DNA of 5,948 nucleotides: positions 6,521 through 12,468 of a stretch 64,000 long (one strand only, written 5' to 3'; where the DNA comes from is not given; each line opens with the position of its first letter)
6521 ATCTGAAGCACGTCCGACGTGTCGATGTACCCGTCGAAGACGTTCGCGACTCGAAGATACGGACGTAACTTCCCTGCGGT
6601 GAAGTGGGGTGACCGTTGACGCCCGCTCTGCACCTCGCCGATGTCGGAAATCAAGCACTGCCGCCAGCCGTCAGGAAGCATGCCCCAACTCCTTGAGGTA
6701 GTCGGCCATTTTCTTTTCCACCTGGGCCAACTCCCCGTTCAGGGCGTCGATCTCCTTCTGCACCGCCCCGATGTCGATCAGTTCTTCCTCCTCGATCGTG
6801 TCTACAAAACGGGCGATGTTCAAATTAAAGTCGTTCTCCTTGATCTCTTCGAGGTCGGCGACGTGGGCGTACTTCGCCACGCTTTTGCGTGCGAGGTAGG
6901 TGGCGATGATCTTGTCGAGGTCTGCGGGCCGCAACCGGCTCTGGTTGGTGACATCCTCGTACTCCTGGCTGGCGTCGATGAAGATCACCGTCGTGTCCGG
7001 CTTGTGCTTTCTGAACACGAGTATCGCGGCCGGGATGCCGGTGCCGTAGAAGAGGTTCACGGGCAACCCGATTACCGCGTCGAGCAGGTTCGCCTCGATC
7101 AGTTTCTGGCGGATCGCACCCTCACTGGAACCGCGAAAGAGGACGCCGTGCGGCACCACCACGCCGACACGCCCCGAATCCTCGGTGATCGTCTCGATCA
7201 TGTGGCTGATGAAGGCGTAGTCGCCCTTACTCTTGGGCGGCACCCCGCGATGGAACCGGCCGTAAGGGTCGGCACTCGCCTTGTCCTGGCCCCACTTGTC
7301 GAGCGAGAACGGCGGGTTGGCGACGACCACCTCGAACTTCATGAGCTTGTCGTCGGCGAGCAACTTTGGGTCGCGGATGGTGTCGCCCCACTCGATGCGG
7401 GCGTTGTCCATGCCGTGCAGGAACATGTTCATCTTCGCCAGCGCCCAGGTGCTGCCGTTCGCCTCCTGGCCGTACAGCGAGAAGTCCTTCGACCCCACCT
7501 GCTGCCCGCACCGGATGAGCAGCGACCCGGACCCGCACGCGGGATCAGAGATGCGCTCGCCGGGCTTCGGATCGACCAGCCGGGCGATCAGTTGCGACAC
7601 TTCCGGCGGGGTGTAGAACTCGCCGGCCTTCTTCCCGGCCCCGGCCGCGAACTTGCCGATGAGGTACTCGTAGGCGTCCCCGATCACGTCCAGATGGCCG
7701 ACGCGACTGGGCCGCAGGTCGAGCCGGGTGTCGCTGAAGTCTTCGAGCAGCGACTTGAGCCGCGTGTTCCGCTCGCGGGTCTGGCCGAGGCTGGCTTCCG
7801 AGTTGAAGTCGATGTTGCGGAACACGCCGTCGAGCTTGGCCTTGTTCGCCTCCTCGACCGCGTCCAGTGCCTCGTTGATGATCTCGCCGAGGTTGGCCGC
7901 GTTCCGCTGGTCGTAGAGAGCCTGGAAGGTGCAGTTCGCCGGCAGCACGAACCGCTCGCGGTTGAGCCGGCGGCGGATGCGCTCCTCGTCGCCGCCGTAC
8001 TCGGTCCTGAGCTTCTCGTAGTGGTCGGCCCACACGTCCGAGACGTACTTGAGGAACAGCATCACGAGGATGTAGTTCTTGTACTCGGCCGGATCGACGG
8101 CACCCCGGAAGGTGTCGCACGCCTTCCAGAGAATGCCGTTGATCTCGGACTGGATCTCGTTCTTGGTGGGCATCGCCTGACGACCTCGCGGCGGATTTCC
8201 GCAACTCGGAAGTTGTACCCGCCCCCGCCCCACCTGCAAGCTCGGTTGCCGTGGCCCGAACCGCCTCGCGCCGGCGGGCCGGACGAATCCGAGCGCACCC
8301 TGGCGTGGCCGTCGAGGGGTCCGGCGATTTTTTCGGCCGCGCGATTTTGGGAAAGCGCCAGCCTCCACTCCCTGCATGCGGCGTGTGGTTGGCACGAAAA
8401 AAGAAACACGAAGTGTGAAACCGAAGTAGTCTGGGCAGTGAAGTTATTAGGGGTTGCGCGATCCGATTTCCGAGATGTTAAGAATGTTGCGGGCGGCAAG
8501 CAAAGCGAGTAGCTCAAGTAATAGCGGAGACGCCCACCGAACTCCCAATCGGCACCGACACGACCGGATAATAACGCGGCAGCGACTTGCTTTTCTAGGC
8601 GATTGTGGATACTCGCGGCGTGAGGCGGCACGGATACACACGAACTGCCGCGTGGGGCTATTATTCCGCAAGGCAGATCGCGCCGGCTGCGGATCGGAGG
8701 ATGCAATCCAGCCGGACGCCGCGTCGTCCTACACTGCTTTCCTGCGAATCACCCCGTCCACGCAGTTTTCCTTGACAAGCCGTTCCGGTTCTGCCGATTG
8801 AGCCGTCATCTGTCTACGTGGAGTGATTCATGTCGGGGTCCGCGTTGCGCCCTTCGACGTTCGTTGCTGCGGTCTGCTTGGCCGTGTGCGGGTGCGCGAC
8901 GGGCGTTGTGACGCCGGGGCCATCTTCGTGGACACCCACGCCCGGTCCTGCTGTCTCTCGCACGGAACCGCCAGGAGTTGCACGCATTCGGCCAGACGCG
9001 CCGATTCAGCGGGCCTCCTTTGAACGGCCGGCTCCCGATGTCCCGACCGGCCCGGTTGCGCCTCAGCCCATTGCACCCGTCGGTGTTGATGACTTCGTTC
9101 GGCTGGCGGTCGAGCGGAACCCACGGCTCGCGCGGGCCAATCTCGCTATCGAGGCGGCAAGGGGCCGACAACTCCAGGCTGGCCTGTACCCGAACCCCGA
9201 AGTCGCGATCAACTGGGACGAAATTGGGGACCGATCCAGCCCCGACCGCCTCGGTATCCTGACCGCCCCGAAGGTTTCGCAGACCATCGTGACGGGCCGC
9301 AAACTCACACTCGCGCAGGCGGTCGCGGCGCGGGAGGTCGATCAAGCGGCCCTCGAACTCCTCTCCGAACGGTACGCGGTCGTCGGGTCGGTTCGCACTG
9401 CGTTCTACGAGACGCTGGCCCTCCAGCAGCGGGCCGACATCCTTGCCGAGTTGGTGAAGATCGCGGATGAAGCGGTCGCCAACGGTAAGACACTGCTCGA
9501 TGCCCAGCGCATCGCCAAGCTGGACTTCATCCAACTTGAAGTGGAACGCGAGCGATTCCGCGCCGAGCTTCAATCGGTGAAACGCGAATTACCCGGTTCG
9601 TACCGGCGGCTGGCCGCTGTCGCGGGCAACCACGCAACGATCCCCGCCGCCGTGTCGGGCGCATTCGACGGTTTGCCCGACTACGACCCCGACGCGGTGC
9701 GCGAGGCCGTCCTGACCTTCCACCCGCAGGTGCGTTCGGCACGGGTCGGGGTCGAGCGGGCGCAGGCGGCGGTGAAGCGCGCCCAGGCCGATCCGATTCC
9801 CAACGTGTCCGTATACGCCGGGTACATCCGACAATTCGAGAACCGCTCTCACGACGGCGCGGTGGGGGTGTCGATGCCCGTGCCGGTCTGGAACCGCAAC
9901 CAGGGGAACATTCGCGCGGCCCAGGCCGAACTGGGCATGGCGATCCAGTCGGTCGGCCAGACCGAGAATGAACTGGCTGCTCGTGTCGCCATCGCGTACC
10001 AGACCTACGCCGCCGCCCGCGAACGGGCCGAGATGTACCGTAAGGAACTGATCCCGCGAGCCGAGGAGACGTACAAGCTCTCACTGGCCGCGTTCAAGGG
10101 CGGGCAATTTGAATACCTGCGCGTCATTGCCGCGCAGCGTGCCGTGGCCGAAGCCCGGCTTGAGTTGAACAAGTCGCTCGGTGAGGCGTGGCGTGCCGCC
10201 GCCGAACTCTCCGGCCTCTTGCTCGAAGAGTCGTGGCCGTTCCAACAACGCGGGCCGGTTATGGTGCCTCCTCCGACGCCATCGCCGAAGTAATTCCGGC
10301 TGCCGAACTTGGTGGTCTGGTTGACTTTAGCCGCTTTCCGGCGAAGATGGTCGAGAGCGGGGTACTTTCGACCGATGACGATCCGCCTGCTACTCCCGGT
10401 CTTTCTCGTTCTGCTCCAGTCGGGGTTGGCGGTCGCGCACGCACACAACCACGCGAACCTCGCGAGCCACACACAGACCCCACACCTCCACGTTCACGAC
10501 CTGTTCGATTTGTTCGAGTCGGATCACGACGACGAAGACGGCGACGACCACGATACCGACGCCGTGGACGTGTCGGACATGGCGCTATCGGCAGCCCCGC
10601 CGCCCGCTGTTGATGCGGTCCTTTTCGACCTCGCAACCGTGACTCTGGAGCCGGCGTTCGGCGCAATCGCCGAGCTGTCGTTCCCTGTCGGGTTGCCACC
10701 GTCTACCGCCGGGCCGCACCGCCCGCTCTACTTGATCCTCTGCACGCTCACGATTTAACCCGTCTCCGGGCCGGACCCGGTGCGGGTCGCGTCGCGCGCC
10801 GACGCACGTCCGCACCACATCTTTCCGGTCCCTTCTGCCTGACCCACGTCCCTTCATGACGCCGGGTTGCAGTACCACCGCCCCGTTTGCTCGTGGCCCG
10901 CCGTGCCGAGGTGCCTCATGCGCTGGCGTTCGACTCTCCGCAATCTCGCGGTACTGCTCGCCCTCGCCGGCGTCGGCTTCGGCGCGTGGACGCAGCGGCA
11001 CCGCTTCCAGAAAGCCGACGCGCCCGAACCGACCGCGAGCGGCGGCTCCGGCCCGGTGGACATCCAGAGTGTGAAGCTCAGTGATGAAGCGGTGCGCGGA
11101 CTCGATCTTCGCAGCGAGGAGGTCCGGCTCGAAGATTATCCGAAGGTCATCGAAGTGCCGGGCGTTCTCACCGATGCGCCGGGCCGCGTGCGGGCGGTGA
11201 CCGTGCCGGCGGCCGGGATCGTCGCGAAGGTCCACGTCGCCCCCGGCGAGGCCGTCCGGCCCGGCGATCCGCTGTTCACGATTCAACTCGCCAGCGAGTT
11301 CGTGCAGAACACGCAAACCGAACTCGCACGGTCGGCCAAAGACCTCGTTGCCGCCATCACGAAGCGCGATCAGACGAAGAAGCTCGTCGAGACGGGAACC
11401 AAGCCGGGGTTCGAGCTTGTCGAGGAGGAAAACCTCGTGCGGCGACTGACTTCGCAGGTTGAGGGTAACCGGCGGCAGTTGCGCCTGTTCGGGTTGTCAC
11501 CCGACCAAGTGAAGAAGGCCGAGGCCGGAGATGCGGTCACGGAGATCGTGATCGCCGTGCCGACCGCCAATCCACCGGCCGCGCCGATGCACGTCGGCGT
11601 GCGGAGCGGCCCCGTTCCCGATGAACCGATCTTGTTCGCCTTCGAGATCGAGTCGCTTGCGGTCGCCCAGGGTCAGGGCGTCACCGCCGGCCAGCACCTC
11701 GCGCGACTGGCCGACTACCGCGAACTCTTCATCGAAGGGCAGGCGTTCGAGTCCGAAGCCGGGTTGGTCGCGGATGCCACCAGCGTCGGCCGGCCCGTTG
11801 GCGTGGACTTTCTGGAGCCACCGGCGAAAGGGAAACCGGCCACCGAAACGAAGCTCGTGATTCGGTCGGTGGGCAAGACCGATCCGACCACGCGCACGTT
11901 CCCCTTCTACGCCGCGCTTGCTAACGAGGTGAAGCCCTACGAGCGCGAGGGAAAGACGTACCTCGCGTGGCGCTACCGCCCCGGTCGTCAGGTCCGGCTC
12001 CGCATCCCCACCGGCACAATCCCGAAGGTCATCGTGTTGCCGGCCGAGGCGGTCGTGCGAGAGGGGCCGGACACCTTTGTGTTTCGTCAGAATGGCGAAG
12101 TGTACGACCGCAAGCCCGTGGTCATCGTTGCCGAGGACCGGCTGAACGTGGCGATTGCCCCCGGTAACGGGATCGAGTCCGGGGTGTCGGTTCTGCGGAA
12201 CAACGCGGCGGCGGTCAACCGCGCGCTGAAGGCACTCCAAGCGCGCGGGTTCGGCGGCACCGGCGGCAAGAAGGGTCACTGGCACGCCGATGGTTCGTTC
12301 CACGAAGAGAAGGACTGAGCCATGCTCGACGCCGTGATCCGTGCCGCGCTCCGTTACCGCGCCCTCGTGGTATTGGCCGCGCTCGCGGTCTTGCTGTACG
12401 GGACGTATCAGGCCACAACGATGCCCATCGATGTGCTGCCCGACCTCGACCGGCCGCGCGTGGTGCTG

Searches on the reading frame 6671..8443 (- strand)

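Call 33: search_protein_families(library=pfam, proteins=[window:6671-8443:-], max_evalue=0.0001)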
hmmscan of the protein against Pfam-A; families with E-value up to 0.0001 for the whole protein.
window:6671-8443:- (590 aa): 5 families
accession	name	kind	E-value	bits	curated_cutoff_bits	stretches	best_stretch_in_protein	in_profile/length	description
PF02384.22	N6_Mtase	-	6.3e-106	354.6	20.4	1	252-554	4-310/311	N-6 DNA Methylase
PF12161.14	HsdM_N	-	5.4e-30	105.2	24.5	1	103-236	3-135/135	HsdM N-terminal domain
PF07669.17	Eco57I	-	4.9e-06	27.2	25.3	1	357-458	69-163/171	Eco57I restriction-modification methylase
PF05175.20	MTS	-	5.3e-05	23.4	23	0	283-383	20-112/170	Methyltransferase small domain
PF01170.24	UPF0020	-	9.4e-05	22.6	22.3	0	285-316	19-50/197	RMKL-like, methyltransferase domain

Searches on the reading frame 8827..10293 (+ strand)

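Call 33: search_protein_families(library=pfam, proteins=[window:8827-10293:+], max_evalue=0.0001)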
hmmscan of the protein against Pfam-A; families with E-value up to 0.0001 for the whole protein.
window:8827-10293:+ (488 aa): 1 family
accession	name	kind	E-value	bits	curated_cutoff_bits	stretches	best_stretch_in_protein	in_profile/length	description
PF02321.23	OEP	-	8e-43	146.9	22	2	289-464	2-185/187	Outer membrane efflux protein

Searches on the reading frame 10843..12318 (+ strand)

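Call 33: search_protein_families(library=pfam, proteins=[window:10843-12318:+], max_evalue=0.0001)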
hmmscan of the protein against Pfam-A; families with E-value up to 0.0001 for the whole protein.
window:10843-12318:+ (491 aa): 3 families
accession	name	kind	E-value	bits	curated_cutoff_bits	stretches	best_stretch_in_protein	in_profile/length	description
PF16576.10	HlyD_D23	-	1.5e-12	47.7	30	1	102-234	5-107/214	Barrel-sandwich domain of CusB or HlyD membrane-fusion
PF13437.12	HlyD_3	-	2.2e-12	48.1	22.2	1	268-362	9-96/106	HlyD family secretion protein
PF13533.13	Biotin_lipoyl_2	-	1.8e-07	31.3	29.8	0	119-147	3-31/32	Biotin-lipoyl like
